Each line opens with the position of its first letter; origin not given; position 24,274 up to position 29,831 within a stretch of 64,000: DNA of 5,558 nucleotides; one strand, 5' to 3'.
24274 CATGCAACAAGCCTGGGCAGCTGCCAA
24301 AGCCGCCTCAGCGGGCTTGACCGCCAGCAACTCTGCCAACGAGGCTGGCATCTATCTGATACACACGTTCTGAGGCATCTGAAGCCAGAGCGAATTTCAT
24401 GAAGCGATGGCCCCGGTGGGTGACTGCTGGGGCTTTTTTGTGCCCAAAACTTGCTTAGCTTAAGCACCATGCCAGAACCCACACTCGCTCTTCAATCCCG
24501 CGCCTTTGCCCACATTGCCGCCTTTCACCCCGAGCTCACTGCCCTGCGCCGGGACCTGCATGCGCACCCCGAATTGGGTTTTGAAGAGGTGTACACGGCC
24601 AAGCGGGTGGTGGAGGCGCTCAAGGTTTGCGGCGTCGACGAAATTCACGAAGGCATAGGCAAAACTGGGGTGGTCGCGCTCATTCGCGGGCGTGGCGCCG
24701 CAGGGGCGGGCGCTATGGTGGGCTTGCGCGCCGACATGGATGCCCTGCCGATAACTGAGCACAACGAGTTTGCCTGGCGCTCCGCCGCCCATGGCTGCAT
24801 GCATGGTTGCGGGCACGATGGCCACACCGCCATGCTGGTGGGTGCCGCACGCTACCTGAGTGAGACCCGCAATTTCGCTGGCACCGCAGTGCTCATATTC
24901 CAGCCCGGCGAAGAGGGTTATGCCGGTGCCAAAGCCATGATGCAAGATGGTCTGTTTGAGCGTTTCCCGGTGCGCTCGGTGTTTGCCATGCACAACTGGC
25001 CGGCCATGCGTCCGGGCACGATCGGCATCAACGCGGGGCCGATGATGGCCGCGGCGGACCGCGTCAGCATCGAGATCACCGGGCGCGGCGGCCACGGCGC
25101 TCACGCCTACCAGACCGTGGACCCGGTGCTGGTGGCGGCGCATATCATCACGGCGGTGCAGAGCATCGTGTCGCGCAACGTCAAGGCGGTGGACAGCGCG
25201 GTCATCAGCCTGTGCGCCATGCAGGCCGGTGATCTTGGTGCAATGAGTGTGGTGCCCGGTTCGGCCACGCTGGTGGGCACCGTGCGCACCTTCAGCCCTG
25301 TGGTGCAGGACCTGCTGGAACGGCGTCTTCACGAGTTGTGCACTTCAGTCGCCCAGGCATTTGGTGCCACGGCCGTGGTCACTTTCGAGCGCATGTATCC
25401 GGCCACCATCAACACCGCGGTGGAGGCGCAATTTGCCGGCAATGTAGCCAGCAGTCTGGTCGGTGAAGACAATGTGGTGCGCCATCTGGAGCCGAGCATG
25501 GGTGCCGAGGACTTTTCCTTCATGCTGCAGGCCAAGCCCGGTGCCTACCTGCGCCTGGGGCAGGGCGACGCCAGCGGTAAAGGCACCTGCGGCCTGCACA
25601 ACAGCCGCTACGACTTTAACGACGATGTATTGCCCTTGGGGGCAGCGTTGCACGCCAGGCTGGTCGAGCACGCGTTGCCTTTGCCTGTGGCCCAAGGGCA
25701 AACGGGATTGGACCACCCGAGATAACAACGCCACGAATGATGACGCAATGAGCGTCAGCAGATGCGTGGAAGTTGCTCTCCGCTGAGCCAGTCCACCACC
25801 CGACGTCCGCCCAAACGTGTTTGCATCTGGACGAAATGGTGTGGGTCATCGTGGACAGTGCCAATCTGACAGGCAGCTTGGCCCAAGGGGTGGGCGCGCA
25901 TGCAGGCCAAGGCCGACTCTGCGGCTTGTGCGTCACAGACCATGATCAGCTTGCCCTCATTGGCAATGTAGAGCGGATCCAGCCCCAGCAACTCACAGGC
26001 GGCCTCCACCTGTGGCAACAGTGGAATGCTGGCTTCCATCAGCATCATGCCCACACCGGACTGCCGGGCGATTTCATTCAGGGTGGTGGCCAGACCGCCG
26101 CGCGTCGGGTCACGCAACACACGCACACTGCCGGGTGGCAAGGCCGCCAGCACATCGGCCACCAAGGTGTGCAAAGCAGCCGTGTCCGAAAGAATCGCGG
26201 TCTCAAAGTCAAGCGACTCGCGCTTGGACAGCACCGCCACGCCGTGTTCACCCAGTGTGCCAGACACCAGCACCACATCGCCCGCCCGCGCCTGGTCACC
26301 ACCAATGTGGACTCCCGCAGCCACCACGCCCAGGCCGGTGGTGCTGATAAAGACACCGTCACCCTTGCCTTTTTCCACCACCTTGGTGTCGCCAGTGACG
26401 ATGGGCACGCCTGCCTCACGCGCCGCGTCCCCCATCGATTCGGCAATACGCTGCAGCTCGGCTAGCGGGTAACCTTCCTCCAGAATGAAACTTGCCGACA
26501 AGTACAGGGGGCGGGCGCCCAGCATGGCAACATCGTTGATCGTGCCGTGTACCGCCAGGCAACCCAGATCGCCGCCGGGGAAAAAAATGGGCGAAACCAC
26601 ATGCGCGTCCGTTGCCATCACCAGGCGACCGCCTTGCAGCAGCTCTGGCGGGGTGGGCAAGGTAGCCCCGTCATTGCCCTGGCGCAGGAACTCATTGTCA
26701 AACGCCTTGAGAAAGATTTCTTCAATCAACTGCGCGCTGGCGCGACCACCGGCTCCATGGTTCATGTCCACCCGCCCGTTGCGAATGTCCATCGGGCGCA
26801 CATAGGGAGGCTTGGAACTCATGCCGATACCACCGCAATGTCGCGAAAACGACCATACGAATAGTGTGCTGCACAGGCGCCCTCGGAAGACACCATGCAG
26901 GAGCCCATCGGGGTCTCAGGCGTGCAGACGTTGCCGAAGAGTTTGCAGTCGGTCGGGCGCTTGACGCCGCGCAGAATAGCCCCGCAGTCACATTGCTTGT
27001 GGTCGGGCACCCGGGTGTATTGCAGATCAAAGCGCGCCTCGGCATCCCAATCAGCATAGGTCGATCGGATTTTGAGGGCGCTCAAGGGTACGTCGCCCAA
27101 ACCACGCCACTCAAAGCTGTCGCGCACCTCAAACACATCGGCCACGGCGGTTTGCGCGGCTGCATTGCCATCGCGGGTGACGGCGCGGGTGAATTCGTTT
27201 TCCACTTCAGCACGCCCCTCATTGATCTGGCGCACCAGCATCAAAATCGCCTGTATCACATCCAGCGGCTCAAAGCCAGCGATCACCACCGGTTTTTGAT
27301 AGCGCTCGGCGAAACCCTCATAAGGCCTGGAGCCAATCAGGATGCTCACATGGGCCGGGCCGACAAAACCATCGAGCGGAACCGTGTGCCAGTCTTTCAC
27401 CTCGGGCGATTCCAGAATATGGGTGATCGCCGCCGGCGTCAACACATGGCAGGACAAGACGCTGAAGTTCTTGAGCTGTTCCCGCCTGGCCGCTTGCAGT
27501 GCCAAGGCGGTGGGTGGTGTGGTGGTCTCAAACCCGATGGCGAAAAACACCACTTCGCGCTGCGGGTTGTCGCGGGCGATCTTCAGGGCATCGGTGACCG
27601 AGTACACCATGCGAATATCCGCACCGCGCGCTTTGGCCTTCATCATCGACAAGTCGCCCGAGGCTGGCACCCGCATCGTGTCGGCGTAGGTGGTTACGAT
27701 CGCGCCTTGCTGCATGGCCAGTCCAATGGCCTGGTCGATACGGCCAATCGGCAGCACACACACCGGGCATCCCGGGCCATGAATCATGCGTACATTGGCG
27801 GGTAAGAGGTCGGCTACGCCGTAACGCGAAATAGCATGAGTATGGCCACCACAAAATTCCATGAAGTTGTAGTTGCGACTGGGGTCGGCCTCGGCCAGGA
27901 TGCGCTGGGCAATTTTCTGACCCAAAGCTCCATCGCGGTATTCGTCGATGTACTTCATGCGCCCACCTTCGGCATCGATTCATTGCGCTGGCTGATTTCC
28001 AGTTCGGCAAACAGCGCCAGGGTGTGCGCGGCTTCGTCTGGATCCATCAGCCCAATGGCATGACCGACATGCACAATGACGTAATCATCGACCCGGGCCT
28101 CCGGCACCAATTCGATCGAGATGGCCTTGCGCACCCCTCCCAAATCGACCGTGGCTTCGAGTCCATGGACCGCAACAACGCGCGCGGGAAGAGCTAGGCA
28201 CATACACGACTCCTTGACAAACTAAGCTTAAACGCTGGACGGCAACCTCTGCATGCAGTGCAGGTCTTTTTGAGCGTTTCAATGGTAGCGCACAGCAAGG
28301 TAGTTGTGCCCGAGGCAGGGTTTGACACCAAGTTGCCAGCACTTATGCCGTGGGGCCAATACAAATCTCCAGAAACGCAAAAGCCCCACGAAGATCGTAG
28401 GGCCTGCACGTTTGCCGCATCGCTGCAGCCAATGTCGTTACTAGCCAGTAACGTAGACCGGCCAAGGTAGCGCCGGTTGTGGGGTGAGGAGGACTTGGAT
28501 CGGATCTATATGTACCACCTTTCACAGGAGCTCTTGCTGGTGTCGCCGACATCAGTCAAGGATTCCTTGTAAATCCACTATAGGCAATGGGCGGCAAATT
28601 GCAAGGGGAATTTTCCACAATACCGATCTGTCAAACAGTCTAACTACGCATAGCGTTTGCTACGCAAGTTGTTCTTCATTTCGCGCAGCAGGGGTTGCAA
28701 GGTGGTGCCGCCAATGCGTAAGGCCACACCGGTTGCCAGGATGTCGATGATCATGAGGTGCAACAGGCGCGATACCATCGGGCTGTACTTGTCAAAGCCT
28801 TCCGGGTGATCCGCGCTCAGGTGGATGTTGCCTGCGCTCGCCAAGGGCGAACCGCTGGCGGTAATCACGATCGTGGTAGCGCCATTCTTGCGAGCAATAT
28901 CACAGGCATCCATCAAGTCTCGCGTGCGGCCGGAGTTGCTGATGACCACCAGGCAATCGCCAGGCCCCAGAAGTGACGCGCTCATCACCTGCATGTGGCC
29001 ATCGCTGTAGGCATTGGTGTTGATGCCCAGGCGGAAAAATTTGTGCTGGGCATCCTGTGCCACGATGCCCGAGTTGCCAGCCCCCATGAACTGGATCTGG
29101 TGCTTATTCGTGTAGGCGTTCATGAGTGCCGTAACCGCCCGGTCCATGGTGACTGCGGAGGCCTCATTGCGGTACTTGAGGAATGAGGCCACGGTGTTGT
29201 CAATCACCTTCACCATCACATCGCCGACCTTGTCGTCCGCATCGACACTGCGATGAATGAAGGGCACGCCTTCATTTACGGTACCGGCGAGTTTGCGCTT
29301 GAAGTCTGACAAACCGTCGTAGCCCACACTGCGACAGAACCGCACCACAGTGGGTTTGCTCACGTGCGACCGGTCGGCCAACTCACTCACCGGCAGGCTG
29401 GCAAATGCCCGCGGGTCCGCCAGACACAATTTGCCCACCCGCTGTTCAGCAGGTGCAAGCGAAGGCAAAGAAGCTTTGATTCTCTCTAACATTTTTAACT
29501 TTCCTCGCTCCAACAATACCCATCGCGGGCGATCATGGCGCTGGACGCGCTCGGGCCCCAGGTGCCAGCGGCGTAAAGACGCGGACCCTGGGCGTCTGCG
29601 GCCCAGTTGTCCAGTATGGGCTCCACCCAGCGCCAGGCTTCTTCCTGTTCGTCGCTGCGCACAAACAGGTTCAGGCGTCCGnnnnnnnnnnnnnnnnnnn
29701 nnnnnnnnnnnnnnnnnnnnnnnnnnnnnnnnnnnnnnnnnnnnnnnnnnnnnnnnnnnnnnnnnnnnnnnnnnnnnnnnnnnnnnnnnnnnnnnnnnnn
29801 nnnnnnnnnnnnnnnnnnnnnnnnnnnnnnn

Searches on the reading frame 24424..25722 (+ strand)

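Call 69: search_protein_families(library=pfam, proteins=[window:24424-25722:+], max_evalue=0.00001)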
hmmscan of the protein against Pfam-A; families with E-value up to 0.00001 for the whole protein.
window:24424-25722:+ (433 aa): 1 family
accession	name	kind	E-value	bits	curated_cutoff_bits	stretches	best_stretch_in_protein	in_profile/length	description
PF01546.33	Peptidase_M20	-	2.7e-42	145.5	24.6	1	101-415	2-205/206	Peptidase family M20/M25/M40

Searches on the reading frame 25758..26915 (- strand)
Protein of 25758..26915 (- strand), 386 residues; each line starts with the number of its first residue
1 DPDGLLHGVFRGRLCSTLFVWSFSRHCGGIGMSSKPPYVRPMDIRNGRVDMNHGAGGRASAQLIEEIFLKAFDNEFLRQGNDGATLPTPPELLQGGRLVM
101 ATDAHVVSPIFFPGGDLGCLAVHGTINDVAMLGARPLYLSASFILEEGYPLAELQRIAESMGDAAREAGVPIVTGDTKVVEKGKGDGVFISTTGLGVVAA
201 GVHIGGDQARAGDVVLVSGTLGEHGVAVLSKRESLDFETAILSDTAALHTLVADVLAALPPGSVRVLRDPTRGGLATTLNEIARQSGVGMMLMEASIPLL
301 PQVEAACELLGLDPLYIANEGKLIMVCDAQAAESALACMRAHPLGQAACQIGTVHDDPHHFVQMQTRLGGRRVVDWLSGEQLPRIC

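Call 69: search_protein_families(library=pfam, proteins=[window:25758-26915:-], max_evalue=0.00001)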
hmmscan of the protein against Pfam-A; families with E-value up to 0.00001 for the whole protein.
window:25758-26915:- (386 aa): 2 families
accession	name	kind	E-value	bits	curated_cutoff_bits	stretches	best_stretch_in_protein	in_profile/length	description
PF02769.27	AIRS_C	-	3.8e-29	102.3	23.1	1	210-364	1-155/156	AIR synthase related protein, C-terminal domain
PF00586.29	AIRS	-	1.6e-23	83.7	24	1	93-198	10-112/112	AIR synthase related protein, N-terminal domain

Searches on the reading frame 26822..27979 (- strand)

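Call 69: search_protein_families(library=pfam, proteins=[window:26822-27979:-], max_evalue=0.00001)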
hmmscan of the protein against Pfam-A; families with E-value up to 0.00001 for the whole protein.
window:26822-27979:- (386 aa): 1 family
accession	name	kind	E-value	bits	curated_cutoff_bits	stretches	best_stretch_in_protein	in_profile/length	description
PF01924.21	HypD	-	2.5e-152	507.5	25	1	21-376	4-351/351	Hydrogenase formation hypA family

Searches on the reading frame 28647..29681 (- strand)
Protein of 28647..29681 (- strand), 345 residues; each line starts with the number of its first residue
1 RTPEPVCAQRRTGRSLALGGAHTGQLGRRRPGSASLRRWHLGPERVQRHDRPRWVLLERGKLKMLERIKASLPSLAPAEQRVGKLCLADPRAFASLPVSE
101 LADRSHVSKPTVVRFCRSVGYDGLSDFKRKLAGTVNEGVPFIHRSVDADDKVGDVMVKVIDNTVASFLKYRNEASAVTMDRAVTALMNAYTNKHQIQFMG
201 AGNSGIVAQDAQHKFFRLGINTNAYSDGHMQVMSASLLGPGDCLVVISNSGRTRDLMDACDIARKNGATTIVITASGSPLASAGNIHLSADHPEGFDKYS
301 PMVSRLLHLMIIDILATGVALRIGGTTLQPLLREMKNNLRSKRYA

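Call 69: search_protein_families(library=pfam, proteins=[window:28647-29681:-], max_evalue=0.00001)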
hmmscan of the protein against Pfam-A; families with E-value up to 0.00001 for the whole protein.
window:28647-29681:- (345 aa): 3 families
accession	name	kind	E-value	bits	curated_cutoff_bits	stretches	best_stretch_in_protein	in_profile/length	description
PF01380.27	SIS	-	9.8e-21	74.4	25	1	191-317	3-130/131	SIS domain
PF01418.23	HTH_6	-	3.6e-14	52.9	28.3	1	63-135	2-74/77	Helix-turn-helix domain, rpiR family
PF13580.11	SIS_2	-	4.5e-10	40.1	27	0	231-274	94-137/138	SIS domain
